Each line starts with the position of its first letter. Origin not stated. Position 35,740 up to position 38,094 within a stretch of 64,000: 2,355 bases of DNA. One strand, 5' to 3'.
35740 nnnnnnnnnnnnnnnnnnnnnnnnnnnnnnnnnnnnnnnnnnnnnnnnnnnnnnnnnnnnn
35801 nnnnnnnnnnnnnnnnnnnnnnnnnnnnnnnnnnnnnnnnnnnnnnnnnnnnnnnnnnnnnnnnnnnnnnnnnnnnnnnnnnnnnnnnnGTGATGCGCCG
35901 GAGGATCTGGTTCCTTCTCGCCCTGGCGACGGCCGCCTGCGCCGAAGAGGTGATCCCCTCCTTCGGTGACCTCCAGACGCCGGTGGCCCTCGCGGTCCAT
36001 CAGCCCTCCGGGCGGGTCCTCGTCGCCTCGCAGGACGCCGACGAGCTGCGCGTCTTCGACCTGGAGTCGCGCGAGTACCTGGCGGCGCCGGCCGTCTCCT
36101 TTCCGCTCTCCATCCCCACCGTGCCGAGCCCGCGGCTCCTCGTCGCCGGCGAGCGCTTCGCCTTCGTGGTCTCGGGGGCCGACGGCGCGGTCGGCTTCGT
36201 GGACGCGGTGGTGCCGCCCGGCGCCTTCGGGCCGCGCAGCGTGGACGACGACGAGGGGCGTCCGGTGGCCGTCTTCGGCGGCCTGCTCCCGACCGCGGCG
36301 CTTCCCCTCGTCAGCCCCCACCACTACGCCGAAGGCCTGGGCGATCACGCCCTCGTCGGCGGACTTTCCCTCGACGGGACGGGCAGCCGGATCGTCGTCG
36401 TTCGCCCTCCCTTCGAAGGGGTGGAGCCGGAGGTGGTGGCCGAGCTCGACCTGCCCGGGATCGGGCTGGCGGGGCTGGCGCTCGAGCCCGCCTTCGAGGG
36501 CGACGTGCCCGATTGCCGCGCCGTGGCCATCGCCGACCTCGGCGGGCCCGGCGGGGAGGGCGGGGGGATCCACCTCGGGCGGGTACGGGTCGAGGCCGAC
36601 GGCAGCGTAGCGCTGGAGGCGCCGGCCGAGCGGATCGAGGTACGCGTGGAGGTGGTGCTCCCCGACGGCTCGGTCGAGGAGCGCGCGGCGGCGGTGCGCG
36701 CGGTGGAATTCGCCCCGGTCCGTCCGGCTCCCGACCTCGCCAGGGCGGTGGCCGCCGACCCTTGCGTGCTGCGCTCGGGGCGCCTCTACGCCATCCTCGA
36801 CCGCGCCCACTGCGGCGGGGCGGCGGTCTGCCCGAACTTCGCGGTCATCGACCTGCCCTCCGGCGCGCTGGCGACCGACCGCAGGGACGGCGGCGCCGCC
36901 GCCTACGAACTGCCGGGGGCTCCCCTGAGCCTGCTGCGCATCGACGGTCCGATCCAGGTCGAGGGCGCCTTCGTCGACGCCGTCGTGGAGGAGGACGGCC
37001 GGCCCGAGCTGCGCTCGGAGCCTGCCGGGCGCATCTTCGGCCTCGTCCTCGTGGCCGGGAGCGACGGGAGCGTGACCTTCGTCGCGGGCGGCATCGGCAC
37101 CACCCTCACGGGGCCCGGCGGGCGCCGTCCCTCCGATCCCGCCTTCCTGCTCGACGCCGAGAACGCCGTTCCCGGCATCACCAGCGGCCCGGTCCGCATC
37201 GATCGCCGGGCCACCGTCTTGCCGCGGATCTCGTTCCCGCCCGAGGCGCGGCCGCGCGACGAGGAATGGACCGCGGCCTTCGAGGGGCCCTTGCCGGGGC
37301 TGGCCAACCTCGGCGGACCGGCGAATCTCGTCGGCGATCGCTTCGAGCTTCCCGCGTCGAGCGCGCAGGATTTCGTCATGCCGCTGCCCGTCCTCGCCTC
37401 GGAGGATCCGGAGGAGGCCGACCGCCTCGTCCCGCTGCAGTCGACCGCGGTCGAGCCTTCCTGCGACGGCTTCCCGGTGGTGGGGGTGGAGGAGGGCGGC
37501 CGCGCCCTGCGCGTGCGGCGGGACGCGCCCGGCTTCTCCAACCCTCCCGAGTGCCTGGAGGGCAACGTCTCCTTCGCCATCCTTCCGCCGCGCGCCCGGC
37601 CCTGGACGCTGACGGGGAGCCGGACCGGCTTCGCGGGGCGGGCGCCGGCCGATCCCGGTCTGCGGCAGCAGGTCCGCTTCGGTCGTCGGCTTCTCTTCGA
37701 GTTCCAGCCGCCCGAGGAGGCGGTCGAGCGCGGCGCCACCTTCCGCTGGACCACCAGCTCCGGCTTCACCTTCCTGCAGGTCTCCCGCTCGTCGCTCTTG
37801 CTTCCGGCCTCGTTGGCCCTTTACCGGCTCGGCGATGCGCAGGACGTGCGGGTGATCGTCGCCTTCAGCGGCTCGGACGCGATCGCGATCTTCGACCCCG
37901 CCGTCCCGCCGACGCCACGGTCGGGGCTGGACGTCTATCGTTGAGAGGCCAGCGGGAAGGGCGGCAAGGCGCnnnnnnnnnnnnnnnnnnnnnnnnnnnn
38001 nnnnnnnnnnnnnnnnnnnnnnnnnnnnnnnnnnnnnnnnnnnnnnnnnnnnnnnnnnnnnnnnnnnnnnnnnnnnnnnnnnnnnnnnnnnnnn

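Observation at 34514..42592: Compact, pilin-less Tad-like module translationally coupled to glyQS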

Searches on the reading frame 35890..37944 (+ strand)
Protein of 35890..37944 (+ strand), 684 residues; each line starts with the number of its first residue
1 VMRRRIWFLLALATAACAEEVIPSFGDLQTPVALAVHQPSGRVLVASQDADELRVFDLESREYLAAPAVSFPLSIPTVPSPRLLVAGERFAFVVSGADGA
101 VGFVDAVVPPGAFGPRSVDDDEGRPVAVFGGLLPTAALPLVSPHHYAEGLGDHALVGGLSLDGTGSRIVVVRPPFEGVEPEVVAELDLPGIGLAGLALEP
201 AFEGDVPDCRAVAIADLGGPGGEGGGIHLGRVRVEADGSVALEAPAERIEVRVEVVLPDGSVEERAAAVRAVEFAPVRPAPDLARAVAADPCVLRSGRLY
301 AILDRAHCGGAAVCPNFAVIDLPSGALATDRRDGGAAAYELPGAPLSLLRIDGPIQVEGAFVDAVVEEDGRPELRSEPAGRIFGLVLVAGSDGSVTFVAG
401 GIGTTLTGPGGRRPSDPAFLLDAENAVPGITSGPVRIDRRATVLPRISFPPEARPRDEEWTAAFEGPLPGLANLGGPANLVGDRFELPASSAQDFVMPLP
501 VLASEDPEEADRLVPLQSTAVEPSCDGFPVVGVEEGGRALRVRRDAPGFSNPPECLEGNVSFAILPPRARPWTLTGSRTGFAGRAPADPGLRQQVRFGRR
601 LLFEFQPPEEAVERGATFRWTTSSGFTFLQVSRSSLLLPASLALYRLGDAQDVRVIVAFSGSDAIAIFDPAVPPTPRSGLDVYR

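Call 4: search_protein_families(library=pfam, proteins=[window:35890-37944:+], max_evalue=0.1)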
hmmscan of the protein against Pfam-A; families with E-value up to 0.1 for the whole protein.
window:35890-37944:+ (684 aa): 0 families

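Call 5: search_protein_families(library=ncbifam, proteins=[window:35890-37944:+], max_evalue=0.1)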
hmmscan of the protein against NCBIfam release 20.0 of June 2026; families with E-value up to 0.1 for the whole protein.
window:35890-37944:+ (684 aa): 1 family
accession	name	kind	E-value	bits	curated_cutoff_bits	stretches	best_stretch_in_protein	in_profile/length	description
NF038186.1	YPDG_rpt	domain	0.057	14.4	40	0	232-269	53-96/98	YPDG domain-containing protein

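Call 44: search_solved_structures(query=A3, max_evalue=1)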
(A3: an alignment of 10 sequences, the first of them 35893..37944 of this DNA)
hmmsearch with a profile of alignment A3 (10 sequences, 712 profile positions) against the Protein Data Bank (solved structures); distinct sequences matched with E-value up to 1: 3.
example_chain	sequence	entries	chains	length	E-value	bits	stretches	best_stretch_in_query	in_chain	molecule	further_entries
3ww7_A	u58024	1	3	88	0.09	14.3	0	19-63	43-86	Pizza2 protein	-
5chb_A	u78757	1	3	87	0.12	14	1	18-66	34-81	nvPizza2-S16H58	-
5i1y_A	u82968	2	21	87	0.16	13.5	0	19-66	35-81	nvPizz2a-H16S58 | nvPizza2-H16S58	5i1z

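Call 53: find_homologous_proteins(query=window:35893-37944:+, max_evalue=0.00001)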
Query window:35893-37944:+ (683 aa): 18 proteins with E <= 0.00001 among 8000 candidates.
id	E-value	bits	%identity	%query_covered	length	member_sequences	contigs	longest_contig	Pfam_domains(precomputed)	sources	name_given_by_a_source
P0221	0.0e+0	1484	100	100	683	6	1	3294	-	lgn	-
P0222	0.0e+0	1165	81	100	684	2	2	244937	-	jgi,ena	-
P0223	2.4e-288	977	70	98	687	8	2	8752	-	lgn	-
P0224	5.0e-241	820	61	100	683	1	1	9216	-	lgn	-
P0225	7.2e-240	816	62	96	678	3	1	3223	-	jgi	-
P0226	6.8e-237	807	60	100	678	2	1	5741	-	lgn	-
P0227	9.0e-234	796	59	100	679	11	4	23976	-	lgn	-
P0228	1.0e-232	793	58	100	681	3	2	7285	-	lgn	-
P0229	1.7e-225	769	57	98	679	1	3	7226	-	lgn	-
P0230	1.1e-203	697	55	99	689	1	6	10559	-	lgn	-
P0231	2.1e-192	659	53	99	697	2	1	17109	-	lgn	-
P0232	1.1e-155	538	45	98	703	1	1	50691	-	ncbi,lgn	-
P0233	1.7e-154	534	46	96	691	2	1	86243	-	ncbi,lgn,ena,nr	ncbi:MAG TPA: hypothetical protein VN033_00555 [Vulgatibacter sp.]|nr:hypothetical protein [Vulgatib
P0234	1.9e-147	511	44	98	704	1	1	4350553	-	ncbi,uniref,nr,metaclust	ncbi:hypothetical protein [Vulgatibacter incomptus]|uniref:Uncharacterized protein n=1 Tax=Vulgatiba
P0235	6.7e-121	423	41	99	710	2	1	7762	-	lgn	-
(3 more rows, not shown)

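Call 57: find_encoding_contigs(protein=P0234, flank=10000, max_places=1)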
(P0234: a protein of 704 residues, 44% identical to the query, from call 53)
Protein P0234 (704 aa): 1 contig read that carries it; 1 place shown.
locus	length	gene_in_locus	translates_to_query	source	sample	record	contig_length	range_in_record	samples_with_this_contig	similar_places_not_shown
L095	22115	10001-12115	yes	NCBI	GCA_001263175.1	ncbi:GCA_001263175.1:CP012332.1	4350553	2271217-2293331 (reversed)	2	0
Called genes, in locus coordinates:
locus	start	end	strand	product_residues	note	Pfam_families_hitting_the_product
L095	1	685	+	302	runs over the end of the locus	PF02401:LYTB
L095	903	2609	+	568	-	PF17092:PCB_OB (faint), PF00575:S1, PF00575:S1, PF23459:S1_RRP5 (weak), PF00575:S1, PF23459:S1_RRP5 (weak), PF00575:S1, PF23459:S1_RRP5 (weak), +4 more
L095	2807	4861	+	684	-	-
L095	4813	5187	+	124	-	-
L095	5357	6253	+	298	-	PF02091:tRNA-synt_2e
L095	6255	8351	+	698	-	PF02092:tRNA_synt_2f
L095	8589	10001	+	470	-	-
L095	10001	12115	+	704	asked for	-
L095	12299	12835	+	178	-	PF01478:Peptidase_A24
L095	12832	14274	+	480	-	PF13629:T2SS-T3SS_pil_N, PF04972:BON (faint), PF00263:Secretin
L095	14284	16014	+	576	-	PF16697:Yop-YscD_cpl, PF00498:FHA, PF00437:T2SSE, PF27713:UCP018868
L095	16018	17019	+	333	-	-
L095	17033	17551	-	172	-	PF13302:Acetyltransf_3, PF13420:Acetyltransf_4, PF00583:Acetyltransf_1, PF24553:Rv0428c_C (weak), PF13673:Acetyltransf_10, PF13508:Acetyltransf_7, PF08445:FR47 (weak)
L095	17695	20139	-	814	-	PF02190:LON_substr_bdg, PF00004:AAA, PF07728:AAA_5, PF22667:Lon_lid, PF05362:Lon_C, PF13541:ChlI (weak)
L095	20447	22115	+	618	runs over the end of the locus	PF00501:AMP-binding, PF23562:AMP-binding_C_3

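Call 63: predict_structure(alignment_id=A4)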
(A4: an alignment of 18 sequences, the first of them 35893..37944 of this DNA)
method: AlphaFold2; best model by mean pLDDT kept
length: 683 residues; sequences in the alignment: 18
mean_pLDDT: 87.1   pTM: 0.79
mean pLDDT of the five models: 87.1, 86.2, 82.7, 81.8, 73.9
residues with pLDDT >= 90: 359; 70-90: 274; 50-70: 35; < 50: 15
segments of 3 or more residues with pLDDT < 50: 16-24, 66-71
pLDDT, mean of each block of 10 residues (from residue 1): 68 49 61 91 86 85 54 76 93 92 82 81 89 95 87 95 92 90 95 94 88 84 84 93 92 85 93 88 91 93 91 94 93 89 92 91 83 89 93 89 86 91 91 86 89 90 92 90 91 87 95 76 85 92 91 84 94 87 89 85 92 92 91 81 82 90 90 81 84
secondary structure, 60 per line:
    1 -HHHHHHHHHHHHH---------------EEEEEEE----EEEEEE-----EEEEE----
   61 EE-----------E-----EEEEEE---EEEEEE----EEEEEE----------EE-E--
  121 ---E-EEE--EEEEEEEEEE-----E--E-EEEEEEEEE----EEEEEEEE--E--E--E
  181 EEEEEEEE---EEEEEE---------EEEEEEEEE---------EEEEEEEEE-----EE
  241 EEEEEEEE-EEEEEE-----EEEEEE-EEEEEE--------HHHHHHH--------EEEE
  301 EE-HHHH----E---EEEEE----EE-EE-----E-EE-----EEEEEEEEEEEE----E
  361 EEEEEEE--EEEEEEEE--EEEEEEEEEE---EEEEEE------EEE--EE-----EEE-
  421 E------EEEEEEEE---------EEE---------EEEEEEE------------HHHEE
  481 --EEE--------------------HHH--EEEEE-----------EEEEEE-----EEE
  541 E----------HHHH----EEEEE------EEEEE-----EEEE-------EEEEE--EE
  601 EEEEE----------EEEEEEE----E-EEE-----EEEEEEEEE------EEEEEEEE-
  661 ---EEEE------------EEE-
elements in order: H2-14 E30-36 E41-46 E52-56 E80-85 E89-94 E99-104 E126-128 E131-140 E151-159 E164-171 E180-188 E192-197 E207-215 E225-233 E239-248 E250-255 E261-266 E268-273 H282-288 E297-302 H304-307 E316-320 E344-355 E360-367 E370-377 E380-389 E393-398 E405-407 E417-419 E428-435 E445-447 E457-463 E483-485 E511-515 E527-532 E538-541 H552-555 E560-564 E571-575 E581-584 E592-596 E599-605 E616-622 E629-631 E637-645 E652-659 E664-667 E680-682

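Call 66: fold_search(model_id=the predicted structure, library=pdb)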
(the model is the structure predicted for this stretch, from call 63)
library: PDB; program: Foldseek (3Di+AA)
matches with E <= 10: 895; with E <= 0.001: 226
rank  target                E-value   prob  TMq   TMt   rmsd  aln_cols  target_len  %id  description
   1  5c2v_B                6.3e-07  1.00  0.27  0.48  13.5       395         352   13  Kuenenia stuttgartiensis Hydrazine Synthase (released 2015-10-14)
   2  6zx9_A                6.6e-07  0.97  0.12  0.08  34.6       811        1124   11  Crystal structure of SIV Vpr,fused to T4 lysozyme, isolated from moustached monkey, bound to human DDB1 and human DCAF (released 2021-07-21)
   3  5hy7_A                9.1e-07  1.00  0.25  0.16  30.8       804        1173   11  SF3B10-SF3B130 from Chaetomium thermophilum (released 2016-10-26)
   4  6zue_A                1.2e-06  0.97  0.12  0.08  35.1       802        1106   10  Crystal structure of human DDB1 bound to human DCAF1 (amino acid residues 1046-1396) (released 2021-07-28)
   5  8glv_Cp               1.5e-06  1.00  0.21  0.15  19.8       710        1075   10  96-nm repeat unit of doublet microtubules from Chlamydomonas reinhardtii flagella (released 2023-05-31)
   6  2uzy_D                2.2e-06  1.00  0.26  0.28  24.9       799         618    9  Structure of the human receptor tyrosine kinase Met in complex with the Listeria monocytogenes invasion protein inlb:  (released 2007-08-07)
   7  9n73_LT               2.2e-06  1.00  0.17  0.14  22.6       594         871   10  SSU processome maturation and disassembly, State G (released 2025-10-29)
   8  9ejm_A                4.4e-06  0.99  0.18  0.15  25.0       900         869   11  Lgl2 bound to the aPKCiota-Par6B complex in its ADP-bound form (released 2025-07-02)
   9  5z56_3                5.8e-06  1.00  0.26  0.17  29.8       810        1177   10  cryo-EM structure of a human activated spliceosome (mature Bact) at 5.1 angstrom. (released 2018-09-19)
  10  5hxb_B                6.4e-06  0.90  0.12  0.09  35.3       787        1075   10  Cereblon in complex with DDB1, CC-885, and GSPT1 (released 2016-06-29)
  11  9n6v_LT               7.7e-06  1.00  0.17  0.14  21.2       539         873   10  SSU processome maturation and disassembly, State A (released 2025-11-05)
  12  5hy7_B                9.2e-06  1.00  0.24  0.16  29.4       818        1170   10  SF3B10-SF3B130 from Chaetomium thermophilum (released 2016-10-26)
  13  6zqd_UM               9.2e-06  0.99  0.20  0.18  22.2       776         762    8  Cryo-EM structure of the 90S pre-ribosome from Saccharomyces cerevisiae, state Post-A1 (released 2020-09-23)
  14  8qh5_B                9.2e-06  0.84  0.12  0.08  36.6       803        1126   10  CryoEM structure of UVSSA(VHS)-CSA-DDB1-DDA1 (released 2024-08-14)
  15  9t3x_A                1.1e-05  0.99  0.22  0.14  28.1       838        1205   11  cryo-EM structure of CPSF160-WDR33-ZC3H18 (released 2026-01-28)
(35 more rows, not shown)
